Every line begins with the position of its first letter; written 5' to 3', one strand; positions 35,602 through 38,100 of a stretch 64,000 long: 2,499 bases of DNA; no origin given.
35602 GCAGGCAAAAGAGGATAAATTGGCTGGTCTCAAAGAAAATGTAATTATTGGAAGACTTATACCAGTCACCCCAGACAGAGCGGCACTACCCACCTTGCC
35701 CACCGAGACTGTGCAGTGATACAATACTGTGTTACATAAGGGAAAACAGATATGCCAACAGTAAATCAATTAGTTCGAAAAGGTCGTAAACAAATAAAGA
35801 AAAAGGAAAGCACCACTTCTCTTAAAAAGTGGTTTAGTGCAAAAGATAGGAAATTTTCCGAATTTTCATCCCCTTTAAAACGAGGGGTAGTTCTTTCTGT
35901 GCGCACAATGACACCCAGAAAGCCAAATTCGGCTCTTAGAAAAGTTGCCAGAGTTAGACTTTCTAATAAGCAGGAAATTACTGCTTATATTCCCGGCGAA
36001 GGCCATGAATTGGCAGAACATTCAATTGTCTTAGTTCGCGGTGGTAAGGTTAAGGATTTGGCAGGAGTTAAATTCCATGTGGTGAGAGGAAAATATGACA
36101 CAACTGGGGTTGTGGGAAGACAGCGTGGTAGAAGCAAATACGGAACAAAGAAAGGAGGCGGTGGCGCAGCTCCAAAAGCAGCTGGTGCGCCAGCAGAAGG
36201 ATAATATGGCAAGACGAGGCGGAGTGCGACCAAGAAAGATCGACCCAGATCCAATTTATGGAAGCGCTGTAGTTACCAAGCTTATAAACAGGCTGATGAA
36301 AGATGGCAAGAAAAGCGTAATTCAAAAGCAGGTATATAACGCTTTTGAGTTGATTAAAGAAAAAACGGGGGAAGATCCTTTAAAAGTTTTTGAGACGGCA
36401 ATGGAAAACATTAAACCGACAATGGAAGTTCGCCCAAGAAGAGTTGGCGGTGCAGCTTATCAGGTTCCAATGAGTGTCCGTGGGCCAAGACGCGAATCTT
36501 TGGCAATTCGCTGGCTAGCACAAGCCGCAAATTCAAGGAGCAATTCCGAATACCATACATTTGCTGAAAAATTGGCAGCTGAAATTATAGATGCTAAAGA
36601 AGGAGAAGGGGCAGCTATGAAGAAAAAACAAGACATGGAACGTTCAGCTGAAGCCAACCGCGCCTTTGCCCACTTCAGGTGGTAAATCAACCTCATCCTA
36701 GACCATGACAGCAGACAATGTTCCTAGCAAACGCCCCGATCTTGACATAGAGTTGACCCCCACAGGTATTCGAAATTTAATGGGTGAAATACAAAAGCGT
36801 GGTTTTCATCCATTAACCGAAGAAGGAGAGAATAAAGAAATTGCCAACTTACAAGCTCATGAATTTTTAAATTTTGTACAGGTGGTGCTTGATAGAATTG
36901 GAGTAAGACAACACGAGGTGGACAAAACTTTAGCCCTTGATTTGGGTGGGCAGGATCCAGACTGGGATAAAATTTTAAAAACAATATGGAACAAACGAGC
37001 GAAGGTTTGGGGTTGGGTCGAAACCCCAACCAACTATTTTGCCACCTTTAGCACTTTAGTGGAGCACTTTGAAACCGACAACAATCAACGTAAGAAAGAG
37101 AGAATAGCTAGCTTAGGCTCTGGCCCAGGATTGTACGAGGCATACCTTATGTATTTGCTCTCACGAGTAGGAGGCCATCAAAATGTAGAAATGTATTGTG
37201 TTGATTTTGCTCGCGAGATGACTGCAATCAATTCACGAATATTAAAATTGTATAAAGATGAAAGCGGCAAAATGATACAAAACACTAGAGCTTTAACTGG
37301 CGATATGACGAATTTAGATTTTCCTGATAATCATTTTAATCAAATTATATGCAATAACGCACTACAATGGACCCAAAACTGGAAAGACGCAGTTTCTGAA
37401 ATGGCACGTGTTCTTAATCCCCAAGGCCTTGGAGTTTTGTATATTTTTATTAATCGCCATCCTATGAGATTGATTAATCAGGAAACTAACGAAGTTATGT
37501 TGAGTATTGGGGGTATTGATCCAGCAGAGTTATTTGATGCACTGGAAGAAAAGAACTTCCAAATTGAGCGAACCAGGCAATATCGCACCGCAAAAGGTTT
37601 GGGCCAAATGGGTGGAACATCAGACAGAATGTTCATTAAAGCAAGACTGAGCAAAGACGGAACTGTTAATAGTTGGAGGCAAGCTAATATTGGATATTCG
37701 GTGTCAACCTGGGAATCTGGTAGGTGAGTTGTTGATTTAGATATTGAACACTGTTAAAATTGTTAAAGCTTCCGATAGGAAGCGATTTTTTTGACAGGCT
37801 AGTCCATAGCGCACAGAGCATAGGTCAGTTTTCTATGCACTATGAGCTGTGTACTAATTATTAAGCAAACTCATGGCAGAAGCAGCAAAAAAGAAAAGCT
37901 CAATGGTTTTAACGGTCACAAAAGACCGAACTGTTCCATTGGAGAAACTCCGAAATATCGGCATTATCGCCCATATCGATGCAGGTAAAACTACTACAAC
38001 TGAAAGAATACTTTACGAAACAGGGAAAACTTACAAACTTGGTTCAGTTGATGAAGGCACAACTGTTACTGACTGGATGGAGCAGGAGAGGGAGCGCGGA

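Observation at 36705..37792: SAM-dependent methyltransferase with a novel N-domain, plus its own terminator, inserted into the str operon between rpsG and fusA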

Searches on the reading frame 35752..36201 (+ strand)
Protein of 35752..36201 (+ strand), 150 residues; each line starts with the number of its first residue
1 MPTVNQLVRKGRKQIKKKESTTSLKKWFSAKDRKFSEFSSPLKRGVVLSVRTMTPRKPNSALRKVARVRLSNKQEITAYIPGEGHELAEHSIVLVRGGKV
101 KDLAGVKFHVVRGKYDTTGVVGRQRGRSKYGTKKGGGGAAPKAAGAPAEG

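Call 31: search_protein_families(library=pfam, proteins=[window:35752-36201:+], max_evalue=0.01)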
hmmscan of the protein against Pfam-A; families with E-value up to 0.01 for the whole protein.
window:35752-36201:+ (150 aa): 1 family
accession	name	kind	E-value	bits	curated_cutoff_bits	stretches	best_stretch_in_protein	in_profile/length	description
PF00164.32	Ribosom_S12_S23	-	4.1e-33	113.8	22.3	1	39-132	10-105/110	Ribosomal protein S12/S23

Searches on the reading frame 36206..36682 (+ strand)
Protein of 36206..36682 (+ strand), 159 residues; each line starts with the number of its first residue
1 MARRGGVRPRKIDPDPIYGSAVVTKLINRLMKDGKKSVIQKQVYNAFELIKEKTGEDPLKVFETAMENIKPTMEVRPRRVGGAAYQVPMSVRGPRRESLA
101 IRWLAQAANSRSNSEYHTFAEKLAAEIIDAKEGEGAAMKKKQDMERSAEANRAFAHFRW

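Call 43: find_homologous_proteins(query=window:36206-36682:+, max_evalue=1e-40)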
Query window:36206-36682:+ (159 aa): 7006 proteins with E <= 1e-40 among 8000 candidates; the best 120 are listed.
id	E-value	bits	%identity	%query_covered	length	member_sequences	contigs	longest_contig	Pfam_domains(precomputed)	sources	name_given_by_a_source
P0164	4.3e-98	343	100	100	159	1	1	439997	PF00177.28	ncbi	-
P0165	4.0e-79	282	80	100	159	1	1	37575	PF00177.28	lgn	-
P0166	8.3e-79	281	82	100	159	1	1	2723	PF00177.28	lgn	-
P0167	1.9e-77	276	77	100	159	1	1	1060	PF00177.28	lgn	-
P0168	3.5e-77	275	80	100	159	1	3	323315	PF00177.28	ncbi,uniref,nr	ncbi:30S ribosomal protein S7 [Candidatus Woesebacteria bacterium RBG_19FT_COMBO_47_8]|uniref:Small 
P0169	8.4e-77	274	80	100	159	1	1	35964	PF00177.28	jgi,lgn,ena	-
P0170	3.8e-76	272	78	100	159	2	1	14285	PF00177.28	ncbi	-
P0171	4.9e-76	272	78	100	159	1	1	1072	PF00177.28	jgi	jgi:small subunit ribosomal protein S7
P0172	5.6e-76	271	79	100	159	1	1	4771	PF00177.28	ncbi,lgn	ncbi:MAG: 30S ribosomal protein S7 [Thermodesulfovibrionales bacterium]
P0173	7.3e-76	271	77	100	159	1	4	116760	PF00177.28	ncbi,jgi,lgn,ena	-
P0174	7.3e-76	271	77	100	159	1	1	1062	PF00177.28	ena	-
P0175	8.2e-76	271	80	99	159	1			PF00177.28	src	-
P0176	1.1e-75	270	78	100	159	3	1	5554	PF00177.28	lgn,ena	-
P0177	1.1e-75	270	77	100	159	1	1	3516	PF00177.28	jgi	jgi:small subunit ribosomal protein S7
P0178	1.3e-75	270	77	100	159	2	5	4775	PF00177.28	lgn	-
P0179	1.3e-75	270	77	100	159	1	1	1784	PF00177.28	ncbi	-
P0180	1.3e-75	270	77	100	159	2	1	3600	PF00177.28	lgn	-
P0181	1.7e-75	270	78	100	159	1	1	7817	PF00177.28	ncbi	-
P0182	3.6e-75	269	77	100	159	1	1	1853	PF00177.28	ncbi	-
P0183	4.0e-75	269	75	100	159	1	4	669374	PF00177.28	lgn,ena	-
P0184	4.7e-75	268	75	100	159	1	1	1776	PF00177.28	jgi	jgi:small subunit ribosomal protein S7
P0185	4.7e-75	268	77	100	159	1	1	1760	PF00177.28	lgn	-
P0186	5.5e-75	268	79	100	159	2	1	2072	PF00177.28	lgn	-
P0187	6.6e-75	268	77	100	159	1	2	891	PF00177.28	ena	-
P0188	7.1e-75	268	75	100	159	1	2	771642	PF00177.28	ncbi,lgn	-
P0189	7.2e-75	268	77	100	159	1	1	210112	PF00177.28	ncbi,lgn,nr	ncbi:30S ribosomal protein S7 [Patescibacteria group bacterium]|nr:30S ribosomal protein S7 [Patesci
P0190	8.5e-75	267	77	100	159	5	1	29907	PF00177.28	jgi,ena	-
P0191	8.9e-75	267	78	100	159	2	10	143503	PF00177.28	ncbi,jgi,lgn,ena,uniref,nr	ncbi:30S ribosomal protein S7 [Candidatus Woesebacteria bacterium RIFOXYA1_FULL_40_18]|uniref:Small 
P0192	9.7e-75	267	77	100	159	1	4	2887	PF00177.28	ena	-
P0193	1.0e-74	267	74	100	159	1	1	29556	PF00177.28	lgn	-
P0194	1.1e-74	267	79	100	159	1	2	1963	PF00177.28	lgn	-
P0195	1.1e-74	267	75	100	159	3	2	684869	PF00177.28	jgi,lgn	jgi:small subunit ribosomal protein S7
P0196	1.3e-74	267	75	100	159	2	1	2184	PF00177.28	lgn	-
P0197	1.4e-74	267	78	100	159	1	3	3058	PF00177.28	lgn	-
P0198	1.4e-74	267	79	100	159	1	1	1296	PF00177.28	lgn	-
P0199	1.4e-74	267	74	100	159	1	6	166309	PF00177.28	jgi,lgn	jgi:small subunit ribosomal protein S7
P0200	1.6e-74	267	77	100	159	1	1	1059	PF00177.28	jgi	jgi:small subunit ribosomal protein S7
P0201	1.7e-74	267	75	100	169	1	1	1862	PF00177.28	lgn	-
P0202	1.8e-74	266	78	100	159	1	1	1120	PF00177.28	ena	-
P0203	2.0e-74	266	75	100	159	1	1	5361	PF00177.28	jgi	jgi:small subunit ribosomal protein S7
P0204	2.1e-74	266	77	100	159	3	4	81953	PF00177.28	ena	-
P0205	2.2e-74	266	78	100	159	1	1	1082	PF00177.28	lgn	-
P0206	2.3e-74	266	77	100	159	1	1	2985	PF00177.28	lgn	-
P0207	2.6e-74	266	75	100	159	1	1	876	PF00177.28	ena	-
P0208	2.8e-74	266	77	100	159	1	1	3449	PF00177.28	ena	-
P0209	2.8e-74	266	79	100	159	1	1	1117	PF00177.28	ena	-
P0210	2.8e-74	266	75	100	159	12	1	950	PF00177.28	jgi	-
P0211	3.1e-74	266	74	100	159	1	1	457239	PF00177.28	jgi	jgi:small subunit ribosomal protein S7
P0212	3.6e-74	265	78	100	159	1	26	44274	PF00177.28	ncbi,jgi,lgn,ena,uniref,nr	ncbi:30S ribosomal protein S7 [Candidatus Woesebacteria bacterium RIFOXYD1_FULL_40_21]|uniref:Small 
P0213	3.8e-74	265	74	100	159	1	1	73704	PF00177.28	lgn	-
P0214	4.1e-74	265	77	100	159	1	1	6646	PF00177.28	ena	-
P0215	4.8e-74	265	74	100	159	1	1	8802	PF00177.28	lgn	-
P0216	6.0e-74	265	76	100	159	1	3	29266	PF00177.28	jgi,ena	-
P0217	6.1e-74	265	74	100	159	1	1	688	PF00177.28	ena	-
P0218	7.0e-74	265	76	100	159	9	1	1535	PF00177.28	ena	-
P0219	7.1e-74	265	74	100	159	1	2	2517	PF00177.28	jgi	jgi:small subunit ribosomal protein S7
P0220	7.6e-74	264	73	100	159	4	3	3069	PF00177.28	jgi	jgi:small subunit ribosomal protein S7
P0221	7.6e-74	264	77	100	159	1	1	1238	PF00177.28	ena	-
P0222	7.7e-74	264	75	100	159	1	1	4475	PF00177.28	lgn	-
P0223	8.7e-74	264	78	100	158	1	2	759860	PF00177.28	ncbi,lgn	-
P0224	1.0e-73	264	74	100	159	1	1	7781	PF00177.28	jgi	jgi:small subunit ribosomal protein S7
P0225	1.0e-73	264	76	100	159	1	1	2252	PF00177.28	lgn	-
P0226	1.0e-73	264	75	100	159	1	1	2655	PF00177.28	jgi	jgi:small subunit ribosomal protein S7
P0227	1.2e-73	264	76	100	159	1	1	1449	PF00177.28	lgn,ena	-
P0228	1.3e-73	264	75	100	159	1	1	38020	PF00177.28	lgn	-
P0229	1.3e-73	264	75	100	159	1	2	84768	PF00177.28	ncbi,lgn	-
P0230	1.4e-73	264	75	100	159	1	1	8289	PF00177.28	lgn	-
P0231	1.6e-73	263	76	100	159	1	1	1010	PF00177.28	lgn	-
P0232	1.6e-73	263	77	100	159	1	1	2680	PF00177.28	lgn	-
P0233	1.6e-73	263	75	100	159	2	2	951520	PF00177.28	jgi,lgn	jgi:small subunit ribosomal protein S7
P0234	1.6e-73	263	74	100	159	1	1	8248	PF00177.28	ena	-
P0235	1.6e-73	263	74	100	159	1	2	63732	PF00177.28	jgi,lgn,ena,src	-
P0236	1.7e-73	263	76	99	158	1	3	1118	PF00177.28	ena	-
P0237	1.7e-73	263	76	100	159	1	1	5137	PF00177.28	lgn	-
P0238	1.8e-73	263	75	100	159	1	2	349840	PF00177.28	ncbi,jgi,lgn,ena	-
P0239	1.9e-73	263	77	100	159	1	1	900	PF00177.28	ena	-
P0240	1.9e-73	263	77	100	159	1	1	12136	PF00177.28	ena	-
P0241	1.9e-73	263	75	100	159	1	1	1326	PF00177.28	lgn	-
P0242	1.9e-73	263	77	100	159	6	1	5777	PF00177.28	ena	-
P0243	2.1e-73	263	74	100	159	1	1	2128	PF00177.28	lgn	-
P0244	2.1e-73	263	74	100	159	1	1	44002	PF00177.28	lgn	-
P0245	2.3e-73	263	74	100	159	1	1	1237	PF00177.28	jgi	jgi:small subunit ribosomal protein S7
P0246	2.5e-73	263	72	100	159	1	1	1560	PF00177.28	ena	-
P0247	2.7e-73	263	74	100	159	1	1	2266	PF00177.28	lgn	-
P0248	2.8e-73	263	75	100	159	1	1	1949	PF00177.28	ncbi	-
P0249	2.9e-73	263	74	100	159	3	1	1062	PF00177.28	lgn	-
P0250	3.0e-73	262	75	100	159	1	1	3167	PF00177.28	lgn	-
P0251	3.3e-73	262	75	99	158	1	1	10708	PF00177.28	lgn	-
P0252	3.5e-73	262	75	100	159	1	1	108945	PF00177.28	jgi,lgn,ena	-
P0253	3.9e-73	262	75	100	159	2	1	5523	PF00177.28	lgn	-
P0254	3.9e-73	262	74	100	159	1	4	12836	PF00177.28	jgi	jgi:small subunit ribosomal protein S7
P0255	3.9e-73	262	74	100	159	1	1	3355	PF00177.28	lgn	-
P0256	4.1e-73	262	74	100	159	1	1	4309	PF00177.28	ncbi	-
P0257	4.1e-73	262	74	100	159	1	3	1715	PF00177.28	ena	-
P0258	4.3e-73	262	72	100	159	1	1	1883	PF00177.28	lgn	-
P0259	4.7e-73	262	75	100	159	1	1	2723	PF00177.28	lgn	-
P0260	4.9e-73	262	74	100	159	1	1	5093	PF00177.28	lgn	-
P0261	5.0e-73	262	74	100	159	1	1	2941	PF00177.28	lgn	-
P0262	5.5e-73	262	75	100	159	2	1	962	PF00177.28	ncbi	-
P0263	6.0e-73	261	77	100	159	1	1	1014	PF00177.28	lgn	-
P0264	6.2e-73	261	73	100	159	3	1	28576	PF00177.28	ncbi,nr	ncbi:MAG TPA: 30S ribosomal protein S7 [Patescibacteria group bacterium]|nr:30S ribosomal protein S7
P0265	6.3e-73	261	75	100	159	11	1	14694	PF00177.28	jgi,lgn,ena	-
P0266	6.3e-73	261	77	100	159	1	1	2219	PF00177.28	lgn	-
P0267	6.4e-73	261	74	100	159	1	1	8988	PF00177.28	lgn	-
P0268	6.8e-73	261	75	100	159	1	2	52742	PF00177.28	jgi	jgi:small subunit ribosomal protein S7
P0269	7.0e-73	261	75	100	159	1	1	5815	PF00177.28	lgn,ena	-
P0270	7.4e-73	261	75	100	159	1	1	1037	PF00177.28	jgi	jgi:small subunit ribosomal protein S7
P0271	7.8e-73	261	75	100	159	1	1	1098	PF00177.28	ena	-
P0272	8.7e-73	261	74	100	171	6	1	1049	PF00177.28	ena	-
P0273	8.8e-73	261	74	100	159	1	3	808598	PF00177.28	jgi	jgi:small subunit ribosomal protein S7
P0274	9.5e-73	261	74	100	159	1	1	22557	PF00177.28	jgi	jgi:small subunit ribosomal protein S7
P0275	9.9e-73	261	75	99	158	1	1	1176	PF00177.28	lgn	-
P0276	1.1e-72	261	74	100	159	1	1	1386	PF00177.28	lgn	-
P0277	1.1e-72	261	72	100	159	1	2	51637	PF00177.28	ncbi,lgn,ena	-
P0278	1.1e-72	261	74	100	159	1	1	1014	PF00177.28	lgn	-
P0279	1.1e-72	261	72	100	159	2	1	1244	PF00177.28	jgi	jgi:small subunit ribosomal protein S7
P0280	1.1e-72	261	73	100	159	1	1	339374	PF00177.28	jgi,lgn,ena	-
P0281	1.3e-72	260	73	100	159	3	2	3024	PF00177.28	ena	-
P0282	1.4e-72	260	72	100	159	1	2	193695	PF00177.28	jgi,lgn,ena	-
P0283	1.5e-72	260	75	100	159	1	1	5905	PF00177.28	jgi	jgi:small subunit ribosomal protein S7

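Call 45: find_encoding_contigs(protein=P0166, flank=4000, max_places=2)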
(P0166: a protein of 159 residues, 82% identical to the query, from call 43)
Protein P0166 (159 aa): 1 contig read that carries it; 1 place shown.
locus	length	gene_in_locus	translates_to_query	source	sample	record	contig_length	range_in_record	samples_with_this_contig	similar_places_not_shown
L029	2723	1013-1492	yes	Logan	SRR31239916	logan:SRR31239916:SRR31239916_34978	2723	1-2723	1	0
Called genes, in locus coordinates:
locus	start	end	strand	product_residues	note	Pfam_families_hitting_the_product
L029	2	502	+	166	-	?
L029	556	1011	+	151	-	PF00164:Ribosom_S12_S23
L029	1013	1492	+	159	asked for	PF00177:Ribosomal_S7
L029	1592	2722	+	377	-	?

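Call 46: find_encoding_contigs(protein=P0165, flank=5000, max_places=2)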
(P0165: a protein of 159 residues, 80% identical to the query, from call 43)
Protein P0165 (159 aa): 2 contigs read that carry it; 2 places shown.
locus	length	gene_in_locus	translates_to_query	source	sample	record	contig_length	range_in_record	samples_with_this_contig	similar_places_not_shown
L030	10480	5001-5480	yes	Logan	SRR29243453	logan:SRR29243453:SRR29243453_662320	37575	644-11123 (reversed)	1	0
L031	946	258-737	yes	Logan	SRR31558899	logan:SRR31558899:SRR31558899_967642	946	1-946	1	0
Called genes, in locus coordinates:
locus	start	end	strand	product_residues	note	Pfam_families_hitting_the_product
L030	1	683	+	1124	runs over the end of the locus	PF04563:RNA_pol_Rpb2_1, PF04561:RNA_pol_Rpb2_2, PF04565:RNA_pol_Rpb2_3, PF10385:RNA_pol_Rpb2_45, PF00562:RNA_pol_Rpb2_6, PF04560:RNA_pol_Rpb2_7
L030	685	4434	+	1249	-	PF04997:RNA_pol_Rpb1_1, PF00623:RNA_pol_Rpb1_2, PF04983:RNA_pol_Rpb1_3, PF04998:RNA_pol_Rpb1_5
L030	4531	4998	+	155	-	PF00164:Ribosom_S12_S23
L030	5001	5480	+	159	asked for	PF00177:Ribosomal_S7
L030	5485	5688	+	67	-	-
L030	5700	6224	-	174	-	-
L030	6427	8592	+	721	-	PF00009:GTP_EFTU, PF22042:EF-G_D2, PF03144:GTP_EFTU_D2, PF14492:EFG_III, PF16658:RF3_C (weak), PF03764:EFG_IV, PF00679:EFG_C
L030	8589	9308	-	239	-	-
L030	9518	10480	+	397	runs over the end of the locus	PF00009:GTP_EFTU, PF03144:GTP_EFTU_D2, PF03143:GTP_EFTU_D3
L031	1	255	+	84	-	?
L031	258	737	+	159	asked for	PF00177:Ribosomal_S7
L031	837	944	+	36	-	?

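Call 47: find_encoding_contigs(protein=P0168, flank=5000, max_places=2)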
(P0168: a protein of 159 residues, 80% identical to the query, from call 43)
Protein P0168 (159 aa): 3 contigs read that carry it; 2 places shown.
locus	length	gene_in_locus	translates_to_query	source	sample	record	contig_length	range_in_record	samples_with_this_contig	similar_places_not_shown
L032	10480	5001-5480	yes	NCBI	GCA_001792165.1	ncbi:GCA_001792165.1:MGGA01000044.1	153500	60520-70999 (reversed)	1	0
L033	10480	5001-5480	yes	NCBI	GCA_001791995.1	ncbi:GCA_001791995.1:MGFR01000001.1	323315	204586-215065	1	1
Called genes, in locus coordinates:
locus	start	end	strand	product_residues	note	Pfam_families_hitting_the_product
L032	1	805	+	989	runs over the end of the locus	PF04561:RNA_pol_Rpb2_2, PF04565:RNA_pol_Rpb2_3, PF10385:RNA_pol_Rpb2_45, PF00562:RNA_pol_Rpb2_6, PF04560:RNA_pol_Rpb2_7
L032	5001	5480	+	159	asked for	PF00177:Ribosomal_S7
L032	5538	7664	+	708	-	PF00009:GTP_EFTU, PF22042:EF-G_D2, PF03144:GTP_EFTU_D2, PF14492:EFG_III, PF16658:RF3_C (weak), PF03764:EFG_IV, PF00679:EFG_C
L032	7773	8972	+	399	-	PF00009:GTP_EFTU, PF03144:GTP_EFTU_D2, PF03143:GTP_EFTU_D3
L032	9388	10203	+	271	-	PF00297:Ribosomal_L3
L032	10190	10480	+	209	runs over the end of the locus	PF00573:Ribosomal_L4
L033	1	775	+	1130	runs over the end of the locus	PF04563:RNA_pol_Rpb2_1, PF04561:RNA_pol_Rpb2_2, PF04565:RNA_pol_Rpb2_3, PF10385:RNA_pol_Rpb2_45, PF00562:RNA_pol_Rpb2_6, PF04560:RNA_pol_Rpb2_7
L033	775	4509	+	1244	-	PF04997:RNA_pol_Rpb1_1, PF00623:RNA_pol_Rpb1_2, PF04983:RNA_pol_Rpb1_3, PF04998:RNA_pol_Rpb1_5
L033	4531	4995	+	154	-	PF00164:Ribosom_S12_S23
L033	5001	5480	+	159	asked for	PF00177:Ribosomal_S7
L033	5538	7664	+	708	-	PF00009:GTP_EFTU, PF22042:EF-G_D2, PF03144:GTP_EFTU_D2, PF14492:EFG_III, PF16658:RF3_C (weak), PF03764:EFG_IV, PF00679:EFG_C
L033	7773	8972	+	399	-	PF00009:GTP_EFTU, PF03144:GTP_EFTU_D2, PF03143:GTP_EFTU_D3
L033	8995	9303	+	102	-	PF00338:Ribosomal_S10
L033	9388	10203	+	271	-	PF00297:Ribosomal_L3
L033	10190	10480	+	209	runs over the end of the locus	PF00573:Ribosomal_L4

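Call 53: search_protein_families(library=pfam, proteins=[L030:5485-5688:+, L030:5700-6224:-, L030:8589-9308:-], max_evalue=0.001)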
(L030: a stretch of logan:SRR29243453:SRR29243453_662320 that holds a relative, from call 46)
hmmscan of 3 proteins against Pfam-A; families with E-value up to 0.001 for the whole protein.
L030:5485-5688:+ (67 aa): 0 families

L030:5700-6224:- (174 aa): 0 families

L030:8589-9308:- (239 aa): 0 families

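Call 77: search_protein_families(library=ncbifam, proteins=[L030:5700-6221:-], max_evalue=0.1)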
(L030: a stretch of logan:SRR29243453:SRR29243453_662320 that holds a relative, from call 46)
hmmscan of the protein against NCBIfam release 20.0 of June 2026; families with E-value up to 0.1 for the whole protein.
L030:5700-6221:- (173 aa): 0 families

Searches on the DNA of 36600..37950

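Call 71: search_rna_families(source=window, start=36600, end=37950, threshold=evalue, max_evalue=1)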
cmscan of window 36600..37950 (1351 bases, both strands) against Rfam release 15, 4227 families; matches with E-value up to 1: 3.
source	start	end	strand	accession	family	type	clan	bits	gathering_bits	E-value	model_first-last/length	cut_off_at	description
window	36773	36821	+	RF01898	mir-363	Gene; miRNA;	CL00110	23.7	58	0.014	1-80/80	no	mir-363 microRNA precursor family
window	36613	36649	+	RF01425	snoR121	Gene; snRNA; snoRNA; CD-box;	-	20.3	50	0.65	1-88/88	no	small nucleolar RNA snoR121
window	36675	36714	-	RF01307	sR55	Gene; snRNA; snoRNA; CD-box;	-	17.4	35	0.3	24-63/65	no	Small nucleolar RNA sR55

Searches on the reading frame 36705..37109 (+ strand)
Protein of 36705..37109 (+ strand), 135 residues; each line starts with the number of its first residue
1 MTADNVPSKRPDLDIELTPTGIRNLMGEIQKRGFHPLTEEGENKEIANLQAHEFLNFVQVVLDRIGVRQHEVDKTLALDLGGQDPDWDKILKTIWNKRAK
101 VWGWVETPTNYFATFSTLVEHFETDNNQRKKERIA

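Call 67: search_solved_structures(query=window:36705-37109:+, max_evalue=10)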
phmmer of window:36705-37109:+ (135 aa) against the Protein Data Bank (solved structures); distinct sequences matched with E-value up to 10: 1.
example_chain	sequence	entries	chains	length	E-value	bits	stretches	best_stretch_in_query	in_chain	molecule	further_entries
7u5f_A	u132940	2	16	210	1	12.5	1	18-81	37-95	Guanylate kinase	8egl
